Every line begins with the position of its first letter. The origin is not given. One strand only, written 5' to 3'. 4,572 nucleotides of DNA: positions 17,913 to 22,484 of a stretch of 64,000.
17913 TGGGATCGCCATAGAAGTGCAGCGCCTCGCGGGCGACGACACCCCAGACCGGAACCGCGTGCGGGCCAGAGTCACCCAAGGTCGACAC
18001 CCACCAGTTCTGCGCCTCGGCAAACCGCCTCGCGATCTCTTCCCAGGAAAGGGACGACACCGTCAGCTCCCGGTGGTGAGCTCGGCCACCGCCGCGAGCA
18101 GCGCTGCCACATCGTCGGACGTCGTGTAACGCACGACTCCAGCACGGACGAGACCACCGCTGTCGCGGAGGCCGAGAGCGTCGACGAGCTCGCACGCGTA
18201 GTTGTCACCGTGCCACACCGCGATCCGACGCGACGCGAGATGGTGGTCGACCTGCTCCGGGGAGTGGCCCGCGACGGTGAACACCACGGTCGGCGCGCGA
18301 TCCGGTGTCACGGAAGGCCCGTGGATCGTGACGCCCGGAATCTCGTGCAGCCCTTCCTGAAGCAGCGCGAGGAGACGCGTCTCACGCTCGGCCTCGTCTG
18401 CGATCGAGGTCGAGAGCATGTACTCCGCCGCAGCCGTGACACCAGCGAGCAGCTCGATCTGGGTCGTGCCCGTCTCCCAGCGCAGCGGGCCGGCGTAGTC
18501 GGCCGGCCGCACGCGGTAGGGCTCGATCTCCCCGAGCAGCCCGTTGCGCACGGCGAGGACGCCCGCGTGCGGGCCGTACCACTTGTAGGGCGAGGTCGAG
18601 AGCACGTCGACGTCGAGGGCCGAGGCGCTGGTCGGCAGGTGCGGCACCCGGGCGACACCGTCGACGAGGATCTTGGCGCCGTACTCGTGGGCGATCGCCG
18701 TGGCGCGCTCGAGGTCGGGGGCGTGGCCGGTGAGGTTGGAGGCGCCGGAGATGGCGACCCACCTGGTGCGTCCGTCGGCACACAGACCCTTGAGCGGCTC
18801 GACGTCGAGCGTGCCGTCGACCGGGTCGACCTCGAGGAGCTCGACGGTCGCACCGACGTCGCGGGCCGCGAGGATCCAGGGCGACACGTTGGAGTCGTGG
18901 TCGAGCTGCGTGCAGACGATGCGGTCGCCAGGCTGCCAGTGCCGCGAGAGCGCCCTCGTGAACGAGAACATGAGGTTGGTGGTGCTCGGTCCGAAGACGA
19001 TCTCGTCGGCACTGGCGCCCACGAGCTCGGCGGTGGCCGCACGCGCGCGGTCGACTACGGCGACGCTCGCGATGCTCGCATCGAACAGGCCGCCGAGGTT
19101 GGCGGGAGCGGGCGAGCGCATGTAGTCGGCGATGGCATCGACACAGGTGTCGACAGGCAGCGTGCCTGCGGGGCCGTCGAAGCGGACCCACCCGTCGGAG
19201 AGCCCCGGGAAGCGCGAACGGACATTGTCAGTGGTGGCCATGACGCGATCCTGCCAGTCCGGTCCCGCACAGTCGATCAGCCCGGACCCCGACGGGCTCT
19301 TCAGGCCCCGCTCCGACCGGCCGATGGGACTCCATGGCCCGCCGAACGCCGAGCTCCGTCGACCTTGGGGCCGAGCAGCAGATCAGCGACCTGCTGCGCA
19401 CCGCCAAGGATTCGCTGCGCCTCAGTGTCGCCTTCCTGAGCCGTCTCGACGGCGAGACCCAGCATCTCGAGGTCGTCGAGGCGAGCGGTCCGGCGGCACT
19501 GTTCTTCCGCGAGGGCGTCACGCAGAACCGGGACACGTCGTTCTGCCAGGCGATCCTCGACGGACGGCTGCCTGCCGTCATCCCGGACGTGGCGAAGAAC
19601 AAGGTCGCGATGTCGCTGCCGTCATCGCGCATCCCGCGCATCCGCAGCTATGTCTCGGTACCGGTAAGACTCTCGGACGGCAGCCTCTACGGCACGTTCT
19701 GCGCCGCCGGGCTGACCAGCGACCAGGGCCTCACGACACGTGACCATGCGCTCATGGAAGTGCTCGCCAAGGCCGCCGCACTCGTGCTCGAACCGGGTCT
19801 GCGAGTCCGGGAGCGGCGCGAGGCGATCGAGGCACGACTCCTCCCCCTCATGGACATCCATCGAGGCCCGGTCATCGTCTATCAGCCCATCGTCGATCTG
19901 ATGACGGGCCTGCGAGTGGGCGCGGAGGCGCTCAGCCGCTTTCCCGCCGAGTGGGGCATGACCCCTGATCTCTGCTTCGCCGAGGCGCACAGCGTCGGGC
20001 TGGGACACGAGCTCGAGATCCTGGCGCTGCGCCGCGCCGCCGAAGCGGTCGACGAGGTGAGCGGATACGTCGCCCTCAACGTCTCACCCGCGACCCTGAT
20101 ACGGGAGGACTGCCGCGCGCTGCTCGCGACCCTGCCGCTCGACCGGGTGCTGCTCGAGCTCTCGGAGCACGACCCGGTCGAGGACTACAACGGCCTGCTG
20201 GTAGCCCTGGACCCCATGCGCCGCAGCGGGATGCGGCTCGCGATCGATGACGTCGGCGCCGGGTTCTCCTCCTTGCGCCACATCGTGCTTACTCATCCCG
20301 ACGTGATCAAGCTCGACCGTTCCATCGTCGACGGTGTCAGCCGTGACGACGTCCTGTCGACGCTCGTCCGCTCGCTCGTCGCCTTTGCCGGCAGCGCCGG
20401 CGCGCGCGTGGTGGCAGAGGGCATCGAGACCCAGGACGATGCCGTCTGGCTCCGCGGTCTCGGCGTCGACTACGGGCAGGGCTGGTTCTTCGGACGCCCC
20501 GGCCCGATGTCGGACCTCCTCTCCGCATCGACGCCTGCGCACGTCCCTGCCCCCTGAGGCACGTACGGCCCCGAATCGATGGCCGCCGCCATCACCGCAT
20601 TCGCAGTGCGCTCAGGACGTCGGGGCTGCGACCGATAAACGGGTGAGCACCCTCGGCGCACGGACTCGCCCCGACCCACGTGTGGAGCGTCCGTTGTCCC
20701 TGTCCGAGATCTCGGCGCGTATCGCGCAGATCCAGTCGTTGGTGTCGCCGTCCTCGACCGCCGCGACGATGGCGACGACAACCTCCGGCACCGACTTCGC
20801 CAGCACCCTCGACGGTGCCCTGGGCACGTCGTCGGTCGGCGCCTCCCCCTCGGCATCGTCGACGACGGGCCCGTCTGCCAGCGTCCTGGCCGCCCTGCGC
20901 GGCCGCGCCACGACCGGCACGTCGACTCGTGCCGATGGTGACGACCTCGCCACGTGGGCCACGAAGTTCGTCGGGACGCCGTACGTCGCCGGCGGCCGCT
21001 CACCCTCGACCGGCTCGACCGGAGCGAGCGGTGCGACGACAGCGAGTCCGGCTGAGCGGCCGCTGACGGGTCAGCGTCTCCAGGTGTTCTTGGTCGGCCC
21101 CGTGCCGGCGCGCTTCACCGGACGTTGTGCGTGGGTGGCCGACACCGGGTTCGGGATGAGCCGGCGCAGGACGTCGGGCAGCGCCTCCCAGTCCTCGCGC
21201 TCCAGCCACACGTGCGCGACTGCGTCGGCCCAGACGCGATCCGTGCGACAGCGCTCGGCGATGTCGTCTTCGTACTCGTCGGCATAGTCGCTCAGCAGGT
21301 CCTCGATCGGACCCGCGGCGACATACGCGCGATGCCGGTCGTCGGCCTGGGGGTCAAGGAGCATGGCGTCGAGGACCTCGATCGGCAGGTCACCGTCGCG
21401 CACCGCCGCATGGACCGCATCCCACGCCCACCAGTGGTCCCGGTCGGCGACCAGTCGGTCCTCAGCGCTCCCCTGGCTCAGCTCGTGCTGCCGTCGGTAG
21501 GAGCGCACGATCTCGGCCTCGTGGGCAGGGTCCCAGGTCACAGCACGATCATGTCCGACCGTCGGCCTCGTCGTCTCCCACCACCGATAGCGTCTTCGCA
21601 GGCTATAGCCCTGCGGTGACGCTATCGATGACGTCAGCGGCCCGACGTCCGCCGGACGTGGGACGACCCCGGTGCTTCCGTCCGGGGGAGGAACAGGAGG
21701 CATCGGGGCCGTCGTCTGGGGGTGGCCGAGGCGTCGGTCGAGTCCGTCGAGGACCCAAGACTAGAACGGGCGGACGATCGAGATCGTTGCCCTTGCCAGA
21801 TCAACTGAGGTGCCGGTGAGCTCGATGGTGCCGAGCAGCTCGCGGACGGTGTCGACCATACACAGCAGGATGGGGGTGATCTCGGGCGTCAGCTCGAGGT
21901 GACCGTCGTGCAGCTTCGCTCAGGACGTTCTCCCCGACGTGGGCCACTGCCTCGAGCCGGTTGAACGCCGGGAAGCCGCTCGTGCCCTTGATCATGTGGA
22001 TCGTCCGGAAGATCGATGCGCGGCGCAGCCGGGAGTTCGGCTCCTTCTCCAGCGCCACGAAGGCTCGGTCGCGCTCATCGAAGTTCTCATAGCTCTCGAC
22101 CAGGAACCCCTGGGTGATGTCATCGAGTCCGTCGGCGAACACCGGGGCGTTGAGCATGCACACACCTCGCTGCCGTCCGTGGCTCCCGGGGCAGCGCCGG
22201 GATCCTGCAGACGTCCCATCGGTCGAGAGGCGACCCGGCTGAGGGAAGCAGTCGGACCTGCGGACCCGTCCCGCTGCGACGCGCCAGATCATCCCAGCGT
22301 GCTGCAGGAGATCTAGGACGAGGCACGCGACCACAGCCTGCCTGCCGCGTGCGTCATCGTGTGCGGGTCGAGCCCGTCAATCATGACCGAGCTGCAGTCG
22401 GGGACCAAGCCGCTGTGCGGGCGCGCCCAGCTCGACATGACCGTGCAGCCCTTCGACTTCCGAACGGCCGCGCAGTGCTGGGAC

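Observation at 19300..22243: Three sigma28/FliA-like promoters mark a decaying motility-regulon island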

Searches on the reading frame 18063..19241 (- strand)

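Call 16: search_protein_families(library=pfam, proteins=[window:18063-19241:-], max_evalue=0.01)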
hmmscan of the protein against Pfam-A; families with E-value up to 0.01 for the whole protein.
window:18063-19241:- (392 aa): 5 families
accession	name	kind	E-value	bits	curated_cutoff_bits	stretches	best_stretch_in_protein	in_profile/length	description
PF00266.25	Aminotran_5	-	2.4e-59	201.6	21.5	1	21-381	3-371/371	Aminotransferase class-V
PF00155.27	Aminotran_1_2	-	5.1e-05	23.1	19.7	1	63-194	44-185/361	Aminotransferase class I and II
PF01053.26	Cys_Met_Meta_PP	-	6.3e-05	22.1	27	1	138-229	119-207/381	Cys/Met metabolism PLP-dependent enzyme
PF01041.23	DegT_DnrJ_EryC1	-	0.0018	18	19.8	0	103-194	62-145/360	DegT/DnrJ/EryC1/StrS aminotransferase family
PF01212.27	Beta_elim_lyase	-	0.0035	17.1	27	1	54-198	25-171/288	Beta-eliminating lyase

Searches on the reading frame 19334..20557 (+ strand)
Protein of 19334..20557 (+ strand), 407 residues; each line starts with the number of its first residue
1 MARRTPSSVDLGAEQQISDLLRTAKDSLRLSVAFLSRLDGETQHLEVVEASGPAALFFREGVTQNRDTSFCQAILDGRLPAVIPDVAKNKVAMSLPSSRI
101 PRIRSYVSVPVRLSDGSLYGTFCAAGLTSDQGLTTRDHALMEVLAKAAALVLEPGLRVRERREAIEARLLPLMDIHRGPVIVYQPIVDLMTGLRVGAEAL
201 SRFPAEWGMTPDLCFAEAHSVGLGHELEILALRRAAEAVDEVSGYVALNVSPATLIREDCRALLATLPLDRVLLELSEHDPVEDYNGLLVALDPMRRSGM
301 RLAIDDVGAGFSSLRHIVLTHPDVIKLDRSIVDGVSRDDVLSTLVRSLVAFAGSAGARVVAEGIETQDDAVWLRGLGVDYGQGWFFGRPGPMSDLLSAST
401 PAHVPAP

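Call 16: search_protein_families(library=pfam, proteins=[window:19334-20557:+], max_evalue=0.01)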
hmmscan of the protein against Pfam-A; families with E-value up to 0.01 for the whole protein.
window:19334-20557:+ (407 aa): 4 families
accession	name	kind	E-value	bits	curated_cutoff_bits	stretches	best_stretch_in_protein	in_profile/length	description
PF00563.25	EAL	-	5.5e-42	144.2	31.3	1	180-389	14-236/236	EAL domain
PF13185.12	GAF_2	-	9.1e-09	36.1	28.6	1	20-153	11-136/136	GAF domain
PF01590.32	GAF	-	6.1e-08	33.7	22.4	1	18-151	7-132/133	GAF domain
PF13492.12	GAF_3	-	0.0015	19.4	27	1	15-153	4-128/129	GAF domain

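Call 21: find_related_loci(query=window:19334-20557:+, collection=genome_contigs, flank=4000)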
Query window:19334-20557:+ (407 aa) in genome_contigs; peptide patterns used: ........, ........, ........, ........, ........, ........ (x = any residue, [..] = any of these).
185 stretches matched a pattern; 135 encode a relative of the query (tblastn E <= 1e-3); the best 80 are kept; 80 distinct loci.
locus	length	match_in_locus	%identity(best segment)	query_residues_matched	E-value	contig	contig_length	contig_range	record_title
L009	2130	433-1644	94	1-404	0e+0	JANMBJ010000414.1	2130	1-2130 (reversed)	MAG: Candidatus Nanopelagicales bacterium isolate OTE_1_metabat_352 OTE_1_k141_3503416, whole genome shotgun sequence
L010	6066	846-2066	80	1-407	0e+0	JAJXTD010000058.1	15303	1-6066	MAG: Actinomycetes bacterium isolate BP4.bin34 NODE_4690_length_15303_cov_6.420005, whole genome shotgun sequence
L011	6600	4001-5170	67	14-407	3e-166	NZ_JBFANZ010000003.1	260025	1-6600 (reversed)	Micromonospora sp. NPDC049679 NPDC049679_104_G3.ctg-0003, whole genome shotgun sequence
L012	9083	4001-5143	68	13-396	3e-165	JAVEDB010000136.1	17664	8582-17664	MAG: Actinomycetota bacterium isolate BP_167 scaffold_2637282, whole genome shotgun sequence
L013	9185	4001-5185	68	13-407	7e-165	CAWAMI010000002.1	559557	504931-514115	MAG: uncultured Actinomycetota bacterium isolate MFD01721.bin.1.47 genome assembly, contig: contig_31752, whole genome s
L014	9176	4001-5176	66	13-407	5e-164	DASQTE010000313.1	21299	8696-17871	MAG TPA_asm: Blastococcus sp. isolate SMAG_U10927 k141_58428, whole genome shotgun sequence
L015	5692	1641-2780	69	13-395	5e-166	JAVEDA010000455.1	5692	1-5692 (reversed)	MAG: Actinomycetota bacterium isolate BP_166 scaffold_7281086, whole genome shotgun sequence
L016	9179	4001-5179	68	13-406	6e-164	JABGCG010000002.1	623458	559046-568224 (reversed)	Blastococcus sp. CPCC 205250 Scaffold2_1, whole genome shotgun sequence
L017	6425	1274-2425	66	12-398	8e-164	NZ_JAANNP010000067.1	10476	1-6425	Motilibacter deserti strain E257 scaffold2803_10476, whole genome shotgun sequence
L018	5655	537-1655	68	15-390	2e-163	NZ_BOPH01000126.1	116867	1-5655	Virgisporangium ochraceum strain NBRC 16418 sequence126, whole genome shotgun sequence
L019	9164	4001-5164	67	13-404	7e-163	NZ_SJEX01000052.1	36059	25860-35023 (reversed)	Modestobacter excelsi strain 1G6 sequence_52, whole genome shotgun sequence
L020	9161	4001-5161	67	13-402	4e-162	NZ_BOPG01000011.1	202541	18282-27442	Virgisporangium aurantiacum strain NBRC 16421 sequence011, whole genome shotgun sequence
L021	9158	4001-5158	68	13-399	1e-161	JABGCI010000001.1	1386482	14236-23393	Trujillonella endophytica strain CPCC 205247 Scaffold1_1, whole genome shotgun sequence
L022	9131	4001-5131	69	13-392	1e-161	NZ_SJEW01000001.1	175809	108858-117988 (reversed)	Modestobacter altitudinis strain 1G4 sequence_1a, whole genome shotgun sequence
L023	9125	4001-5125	68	13-390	3e-161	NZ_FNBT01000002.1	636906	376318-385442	Blastococcus aurantiacus strain DSM 44268, whole genome shotgun sequence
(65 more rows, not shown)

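Call 43: search_protein_families(library=ncbifam, max_evalue=0.001, proteins=[window:19334-20557:+])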
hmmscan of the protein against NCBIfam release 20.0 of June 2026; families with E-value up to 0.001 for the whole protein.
window:19334-20557:+ (407 aa): 14 families
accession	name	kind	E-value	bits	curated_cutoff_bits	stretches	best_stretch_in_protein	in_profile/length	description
NF045675.1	PhdiestaseDibA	equivalog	1.6e-28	99.4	980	1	181-395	393-621/623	phosphodiesterase DibA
NF007839.0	PRK10551.1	equivalog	1.1e-27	96.9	461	1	176-398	273-509/518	cyclic di-GMP phosphodiesterase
NF052265.1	EAL_dom_RimA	equivalog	5.3e-26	91.4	430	1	182-389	20-233/248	S6 modification regulatory phosphodiesterase RimA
NF052458.1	PhdiestGepA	equivalog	8.6e-25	87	1200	1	181-394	607-836/840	phosphodiesterase GepA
NF007474.0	PRK10060.1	equivalog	1.8e-23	82.6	782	1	180-394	423-649/663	cyclic di-GMP phosphodiesterase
NF008807.1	PRK11829.1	equivalog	8.8e-23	80.3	733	1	146-397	396-660/670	biofilm formation regulator HmsP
NF008467.0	PRK11359.1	equivalog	9.8e-20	70.1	857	1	181-395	560-788/800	oxygen-sensing cyclic-di-GMP phosphodiesterase DosP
NF053781.1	cdiGMPphdstlr2612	equivalog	5.4e-19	67.4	1600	1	181-397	1031-1263/1268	Tlr1612 family c-di-GMP phosphodiesterase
NF052596.1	RR_EAL_PvrR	equivalog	1.5e-18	66.6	580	1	182-389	159-379/398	response regulator cyclic di-GMP phosphodiesterase PvrR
NF008281.1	PRK11059.1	equivalog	6e-16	57.9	663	1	269-391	509-631/633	RNase E specificity factor CsrD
NF007298.0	PRK09776.1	equivalog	5.8e-14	50.9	1135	1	232-400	933-1107/1111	diguanylate cyclase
NF051476.1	CDiGphdiTpdA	equivalog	3e-13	49.4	1000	1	180-386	361-567/570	cyclic di-GMP phosphodiesterase TpdA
NF008617.0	PRK11596.1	equivalog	1.4e-08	34.4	190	1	247-396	103-249/255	cyclic-guanylate-specific phosphodiesterase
NF045673.1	c-di-GMPRcptLapD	equivalog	8.3e-08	31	1020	1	220-391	470-646/647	cyclic di-GMP receptor LapD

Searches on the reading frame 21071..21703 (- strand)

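Call 16: search_protein_families(library=pfam, proteins=[window:21071-21703:-], max_evalue=0.01)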
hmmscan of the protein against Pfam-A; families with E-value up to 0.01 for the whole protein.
window:21071-21703:- (210 aa): 1 family
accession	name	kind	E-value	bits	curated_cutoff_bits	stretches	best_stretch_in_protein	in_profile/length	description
PF21746.2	DUF6869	-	3.2e-08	33.8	30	1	87-170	8-91/107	Family of unknown function (DUF6869)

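Call 43: search_protein_families(library=ncbifam, max_evalue=0.001, proteins=[window:21071-21703:-])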
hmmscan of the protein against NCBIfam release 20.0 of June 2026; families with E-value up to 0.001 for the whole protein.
window:21071-21703:- (210 aa): 0 families

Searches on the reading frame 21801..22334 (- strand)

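Call 16: search_protein_families(library=pfam, proteins=[window:21801-22334:-], max_evalue=0.01)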
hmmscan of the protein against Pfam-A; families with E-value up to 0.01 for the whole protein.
window:21801-22334:- (177 aa): 1 family
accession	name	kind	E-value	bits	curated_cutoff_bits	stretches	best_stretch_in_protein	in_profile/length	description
PF01627.28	Hpt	-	1.2e-05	25.9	24.6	1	76-150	5-70/84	Hpt domain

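Call 43: search_protein_families(library=ncbifam, max_evalue=0.001, proteins=[window:21801-22334:-])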
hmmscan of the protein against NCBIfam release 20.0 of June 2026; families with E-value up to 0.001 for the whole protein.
window:21801-22334:- (177 aa): 2 families
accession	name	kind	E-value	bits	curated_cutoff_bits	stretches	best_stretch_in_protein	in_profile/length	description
NF041336.1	CheA_Halo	equivalog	2.1e-07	30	950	1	71-140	2-71/666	chemotaxis protein CheA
NF007835.0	PRK10547.1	equivalog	1.3e-05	24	793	1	72-144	5-77/670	chemotaxis protein CheA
